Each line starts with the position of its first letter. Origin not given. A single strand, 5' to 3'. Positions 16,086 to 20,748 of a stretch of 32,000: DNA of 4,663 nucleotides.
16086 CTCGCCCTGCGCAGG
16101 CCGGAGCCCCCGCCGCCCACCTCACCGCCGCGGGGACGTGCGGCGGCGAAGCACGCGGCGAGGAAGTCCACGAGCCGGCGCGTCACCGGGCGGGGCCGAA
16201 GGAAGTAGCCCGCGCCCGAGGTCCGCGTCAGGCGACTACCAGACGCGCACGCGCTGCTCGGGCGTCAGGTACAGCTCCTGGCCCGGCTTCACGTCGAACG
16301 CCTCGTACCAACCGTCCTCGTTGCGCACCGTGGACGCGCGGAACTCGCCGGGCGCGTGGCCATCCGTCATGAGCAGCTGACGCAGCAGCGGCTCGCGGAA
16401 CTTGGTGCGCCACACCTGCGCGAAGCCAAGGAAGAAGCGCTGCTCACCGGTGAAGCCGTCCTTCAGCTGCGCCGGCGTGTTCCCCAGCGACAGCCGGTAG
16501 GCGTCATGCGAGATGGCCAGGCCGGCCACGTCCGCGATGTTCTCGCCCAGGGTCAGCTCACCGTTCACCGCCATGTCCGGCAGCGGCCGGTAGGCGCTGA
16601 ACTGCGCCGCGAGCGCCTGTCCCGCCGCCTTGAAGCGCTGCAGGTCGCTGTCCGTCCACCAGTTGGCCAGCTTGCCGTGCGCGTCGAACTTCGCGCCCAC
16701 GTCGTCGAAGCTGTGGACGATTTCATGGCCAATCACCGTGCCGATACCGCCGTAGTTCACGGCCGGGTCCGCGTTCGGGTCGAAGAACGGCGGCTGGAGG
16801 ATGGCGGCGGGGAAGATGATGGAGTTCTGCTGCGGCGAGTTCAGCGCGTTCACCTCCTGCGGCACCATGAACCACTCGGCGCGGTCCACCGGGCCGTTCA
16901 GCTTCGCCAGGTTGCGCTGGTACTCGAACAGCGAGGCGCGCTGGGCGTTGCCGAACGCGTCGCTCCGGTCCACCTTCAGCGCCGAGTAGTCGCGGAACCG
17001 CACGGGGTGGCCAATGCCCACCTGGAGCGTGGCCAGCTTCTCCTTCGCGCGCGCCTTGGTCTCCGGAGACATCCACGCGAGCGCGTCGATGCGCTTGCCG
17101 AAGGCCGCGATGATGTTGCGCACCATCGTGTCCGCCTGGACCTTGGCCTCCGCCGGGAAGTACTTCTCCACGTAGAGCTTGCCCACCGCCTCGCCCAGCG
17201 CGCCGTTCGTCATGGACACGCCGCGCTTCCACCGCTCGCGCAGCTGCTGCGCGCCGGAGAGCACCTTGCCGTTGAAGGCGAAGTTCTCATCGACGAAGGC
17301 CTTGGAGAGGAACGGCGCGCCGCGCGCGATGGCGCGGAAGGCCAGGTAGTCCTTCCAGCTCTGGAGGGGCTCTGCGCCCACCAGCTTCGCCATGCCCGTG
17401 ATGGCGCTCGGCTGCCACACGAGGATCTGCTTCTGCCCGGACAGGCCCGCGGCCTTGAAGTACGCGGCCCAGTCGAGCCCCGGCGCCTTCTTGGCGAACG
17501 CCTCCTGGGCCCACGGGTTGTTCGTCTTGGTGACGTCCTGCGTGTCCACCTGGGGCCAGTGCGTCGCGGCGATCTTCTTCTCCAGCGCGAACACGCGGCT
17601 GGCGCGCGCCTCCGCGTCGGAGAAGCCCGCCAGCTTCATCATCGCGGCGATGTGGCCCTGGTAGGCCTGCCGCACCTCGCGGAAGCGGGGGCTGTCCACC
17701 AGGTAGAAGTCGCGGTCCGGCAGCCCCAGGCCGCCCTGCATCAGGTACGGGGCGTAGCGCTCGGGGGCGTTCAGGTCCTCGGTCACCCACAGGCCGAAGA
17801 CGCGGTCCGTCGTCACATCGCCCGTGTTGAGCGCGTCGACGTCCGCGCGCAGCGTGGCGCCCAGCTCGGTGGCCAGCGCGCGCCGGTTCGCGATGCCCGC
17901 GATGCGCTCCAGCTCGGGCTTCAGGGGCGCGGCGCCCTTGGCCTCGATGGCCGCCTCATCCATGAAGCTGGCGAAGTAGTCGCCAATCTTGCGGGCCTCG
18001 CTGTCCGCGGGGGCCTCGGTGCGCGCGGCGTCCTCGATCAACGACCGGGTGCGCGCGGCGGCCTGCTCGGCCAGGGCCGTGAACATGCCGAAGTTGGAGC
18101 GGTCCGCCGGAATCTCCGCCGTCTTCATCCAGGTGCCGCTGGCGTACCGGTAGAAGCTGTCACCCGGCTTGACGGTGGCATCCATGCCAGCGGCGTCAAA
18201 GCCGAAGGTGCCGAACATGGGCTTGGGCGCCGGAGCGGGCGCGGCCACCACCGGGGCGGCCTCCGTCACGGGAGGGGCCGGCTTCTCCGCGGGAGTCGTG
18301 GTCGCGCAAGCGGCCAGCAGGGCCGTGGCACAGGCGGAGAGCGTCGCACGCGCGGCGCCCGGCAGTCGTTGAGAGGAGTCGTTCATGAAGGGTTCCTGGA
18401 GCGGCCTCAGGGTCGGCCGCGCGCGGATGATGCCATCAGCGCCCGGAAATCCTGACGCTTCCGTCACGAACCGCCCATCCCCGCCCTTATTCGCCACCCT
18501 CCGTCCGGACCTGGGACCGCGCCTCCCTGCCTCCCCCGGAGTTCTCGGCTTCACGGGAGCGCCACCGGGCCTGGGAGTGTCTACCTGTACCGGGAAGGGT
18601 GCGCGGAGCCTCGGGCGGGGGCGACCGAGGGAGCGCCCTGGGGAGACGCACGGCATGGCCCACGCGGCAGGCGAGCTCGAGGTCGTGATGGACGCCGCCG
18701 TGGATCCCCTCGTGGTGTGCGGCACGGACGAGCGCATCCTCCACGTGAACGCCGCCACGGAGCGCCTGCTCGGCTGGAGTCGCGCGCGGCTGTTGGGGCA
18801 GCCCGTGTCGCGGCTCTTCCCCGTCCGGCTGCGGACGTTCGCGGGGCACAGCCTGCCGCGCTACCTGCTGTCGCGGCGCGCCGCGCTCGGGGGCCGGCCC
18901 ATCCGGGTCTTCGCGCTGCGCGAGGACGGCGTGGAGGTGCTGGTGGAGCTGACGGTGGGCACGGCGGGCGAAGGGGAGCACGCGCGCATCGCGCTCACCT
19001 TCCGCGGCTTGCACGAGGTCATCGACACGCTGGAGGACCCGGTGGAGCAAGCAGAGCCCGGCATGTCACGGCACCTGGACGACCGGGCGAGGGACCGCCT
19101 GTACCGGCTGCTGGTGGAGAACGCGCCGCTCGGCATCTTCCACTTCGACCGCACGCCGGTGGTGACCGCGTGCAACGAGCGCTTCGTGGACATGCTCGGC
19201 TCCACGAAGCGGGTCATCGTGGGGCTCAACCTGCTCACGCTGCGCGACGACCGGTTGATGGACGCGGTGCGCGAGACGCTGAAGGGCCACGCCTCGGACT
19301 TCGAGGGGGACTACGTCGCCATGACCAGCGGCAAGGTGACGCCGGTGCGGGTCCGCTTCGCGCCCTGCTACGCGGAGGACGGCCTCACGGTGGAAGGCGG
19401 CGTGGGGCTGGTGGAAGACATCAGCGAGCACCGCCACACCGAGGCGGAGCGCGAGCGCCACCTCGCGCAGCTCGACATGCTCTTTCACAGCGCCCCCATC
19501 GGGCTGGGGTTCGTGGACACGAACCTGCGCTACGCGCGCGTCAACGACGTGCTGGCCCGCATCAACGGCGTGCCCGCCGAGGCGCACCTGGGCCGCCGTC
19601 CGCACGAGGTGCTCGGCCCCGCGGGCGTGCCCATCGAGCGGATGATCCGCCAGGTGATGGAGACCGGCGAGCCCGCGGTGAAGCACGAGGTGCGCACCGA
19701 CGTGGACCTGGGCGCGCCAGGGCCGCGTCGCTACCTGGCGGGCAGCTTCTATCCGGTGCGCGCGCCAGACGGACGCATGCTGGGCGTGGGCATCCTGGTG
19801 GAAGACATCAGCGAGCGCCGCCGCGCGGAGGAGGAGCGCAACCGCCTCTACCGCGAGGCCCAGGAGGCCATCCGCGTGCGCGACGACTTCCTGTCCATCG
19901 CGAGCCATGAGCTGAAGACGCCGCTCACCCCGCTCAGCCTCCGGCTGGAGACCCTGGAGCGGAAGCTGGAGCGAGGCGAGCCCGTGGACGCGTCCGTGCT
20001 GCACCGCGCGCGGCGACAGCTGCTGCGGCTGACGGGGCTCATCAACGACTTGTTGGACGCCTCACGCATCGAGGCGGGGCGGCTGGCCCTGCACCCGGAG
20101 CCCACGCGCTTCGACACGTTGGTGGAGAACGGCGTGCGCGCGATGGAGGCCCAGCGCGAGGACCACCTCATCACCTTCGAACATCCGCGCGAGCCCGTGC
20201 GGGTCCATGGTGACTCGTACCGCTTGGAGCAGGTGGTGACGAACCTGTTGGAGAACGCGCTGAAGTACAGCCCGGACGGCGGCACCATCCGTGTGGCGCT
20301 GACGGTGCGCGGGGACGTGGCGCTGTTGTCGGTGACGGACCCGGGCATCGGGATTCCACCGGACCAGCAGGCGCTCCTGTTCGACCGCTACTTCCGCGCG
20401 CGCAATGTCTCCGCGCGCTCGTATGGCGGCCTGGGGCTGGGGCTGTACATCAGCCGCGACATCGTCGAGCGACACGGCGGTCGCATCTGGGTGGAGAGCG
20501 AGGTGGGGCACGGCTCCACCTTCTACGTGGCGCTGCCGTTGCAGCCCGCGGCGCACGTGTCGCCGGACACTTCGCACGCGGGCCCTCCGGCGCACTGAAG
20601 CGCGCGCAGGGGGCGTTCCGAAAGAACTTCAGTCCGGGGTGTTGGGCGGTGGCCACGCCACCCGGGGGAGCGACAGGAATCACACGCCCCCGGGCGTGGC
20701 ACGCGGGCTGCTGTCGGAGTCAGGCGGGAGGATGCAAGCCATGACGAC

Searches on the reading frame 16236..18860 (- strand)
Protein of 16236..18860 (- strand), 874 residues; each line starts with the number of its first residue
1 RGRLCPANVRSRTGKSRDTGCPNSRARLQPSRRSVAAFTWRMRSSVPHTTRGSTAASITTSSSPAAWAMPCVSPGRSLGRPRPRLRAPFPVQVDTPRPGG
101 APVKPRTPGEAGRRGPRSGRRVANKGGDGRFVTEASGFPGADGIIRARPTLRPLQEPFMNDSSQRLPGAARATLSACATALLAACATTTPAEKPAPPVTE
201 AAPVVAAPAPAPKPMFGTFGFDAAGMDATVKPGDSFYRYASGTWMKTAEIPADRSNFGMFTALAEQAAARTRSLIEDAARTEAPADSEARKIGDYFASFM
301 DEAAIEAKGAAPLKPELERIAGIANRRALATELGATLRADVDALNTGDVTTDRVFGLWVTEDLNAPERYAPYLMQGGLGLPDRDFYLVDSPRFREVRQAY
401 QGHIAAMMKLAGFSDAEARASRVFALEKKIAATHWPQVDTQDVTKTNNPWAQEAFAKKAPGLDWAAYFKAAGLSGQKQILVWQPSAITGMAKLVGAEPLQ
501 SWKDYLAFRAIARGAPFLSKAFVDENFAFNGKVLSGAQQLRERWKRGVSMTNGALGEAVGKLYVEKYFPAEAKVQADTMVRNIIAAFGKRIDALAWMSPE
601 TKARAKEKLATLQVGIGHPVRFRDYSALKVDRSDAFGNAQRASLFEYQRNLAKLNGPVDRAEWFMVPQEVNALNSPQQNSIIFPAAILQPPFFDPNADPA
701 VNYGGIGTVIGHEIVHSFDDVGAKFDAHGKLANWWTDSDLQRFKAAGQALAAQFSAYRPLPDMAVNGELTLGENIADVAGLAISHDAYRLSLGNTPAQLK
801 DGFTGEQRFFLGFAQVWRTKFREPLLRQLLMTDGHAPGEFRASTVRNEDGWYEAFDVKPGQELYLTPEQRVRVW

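Call 35: search_protein_families(library=pfam, proteins=[window:16236-18860:-], max_evalue=0.001)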
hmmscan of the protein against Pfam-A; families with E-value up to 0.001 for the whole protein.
window:16236-18860:- (874 aa): 2 families
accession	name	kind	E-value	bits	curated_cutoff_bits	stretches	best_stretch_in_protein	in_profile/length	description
PF05649.18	Peptidase_M13_N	-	4e-117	392.3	32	1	232-619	1-381/381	Peptidase family M13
PF01431.27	Peptidase_M13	-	1.2e-60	205.1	24.5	1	671-871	1-205/205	Peptidase family M13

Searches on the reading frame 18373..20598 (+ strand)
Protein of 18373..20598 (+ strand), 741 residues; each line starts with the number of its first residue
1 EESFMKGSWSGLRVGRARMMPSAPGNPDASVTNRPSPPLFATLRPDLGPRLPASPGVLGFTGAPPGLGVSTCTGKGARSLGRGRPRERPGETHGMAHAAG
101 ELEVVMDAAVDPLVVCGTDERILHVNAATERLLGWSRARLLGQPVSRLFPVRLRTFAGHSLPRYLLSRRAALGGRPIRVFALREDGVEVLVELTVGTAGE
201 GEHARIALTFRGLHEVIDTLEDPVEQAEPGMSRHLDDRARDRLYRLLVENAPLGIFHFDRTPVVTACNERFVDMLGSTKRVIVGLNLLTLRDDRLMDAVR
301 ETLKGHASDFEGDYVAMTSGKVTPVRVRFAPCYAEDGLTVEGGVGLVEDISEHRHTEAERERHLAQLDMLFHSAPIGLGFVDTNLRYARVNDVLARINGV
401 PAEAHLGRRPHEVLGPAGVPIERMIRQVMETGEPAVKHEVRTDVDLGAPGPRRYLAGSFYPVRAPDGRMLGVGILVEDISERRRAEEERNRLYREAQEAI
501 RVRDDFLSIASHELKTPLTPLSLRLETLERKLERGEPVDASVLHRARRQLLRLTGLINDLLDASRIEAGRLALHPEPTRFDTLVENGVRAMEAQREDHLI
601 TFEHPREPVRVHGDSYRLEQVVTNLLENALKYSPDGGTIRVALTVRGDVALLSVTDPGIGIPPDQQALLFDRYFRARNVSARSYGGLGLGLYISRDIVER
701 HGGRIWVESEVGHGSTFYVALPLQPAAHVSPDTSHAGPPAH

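Call 35: search_protein_families(library=pfam, proteins=[window:18373-20598:+], max_evalue=0.001)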
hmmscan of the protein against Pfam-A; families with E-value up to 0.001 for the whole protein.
window:18373-20598:+ (741 aa): 8 families
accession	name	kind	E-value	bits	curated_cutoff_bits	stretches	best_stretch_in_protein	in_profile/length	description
PF08448.16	PAS_4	-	3.2e-37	127.5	23.1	3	371-484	1-110/110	PAS fold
PF02518.31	HATPase_c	-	9.7e-33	113.4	26.4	1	613-724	1-110/111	Histidine kinase-, DNA gyrase B-, and HSP90-like ATPase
PF00989.32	PAS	-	9.4e-21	74.4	22.6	2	101-151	2-52/113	PAS fold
PF13426.13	PAS_9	-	6e-19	68.7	27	2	111-198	2-84/103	PAS domain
PF13188.13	PAS_8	-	1.8e-15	56.6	21.8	2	243-293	2-52/65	PAS domain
PF00512.31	HisKA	-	9.2e-15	54.9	26.9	1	503-569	2-66/66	His Kinase A (phospho-acceptor) domain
PF13596.12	PAS_10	-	9.7e-05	23.4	22.1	1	367-479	1-105/106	PAS domain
PF12860.13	PAS_7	-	0.00019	22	27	0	249-287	2-41/115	PAS fold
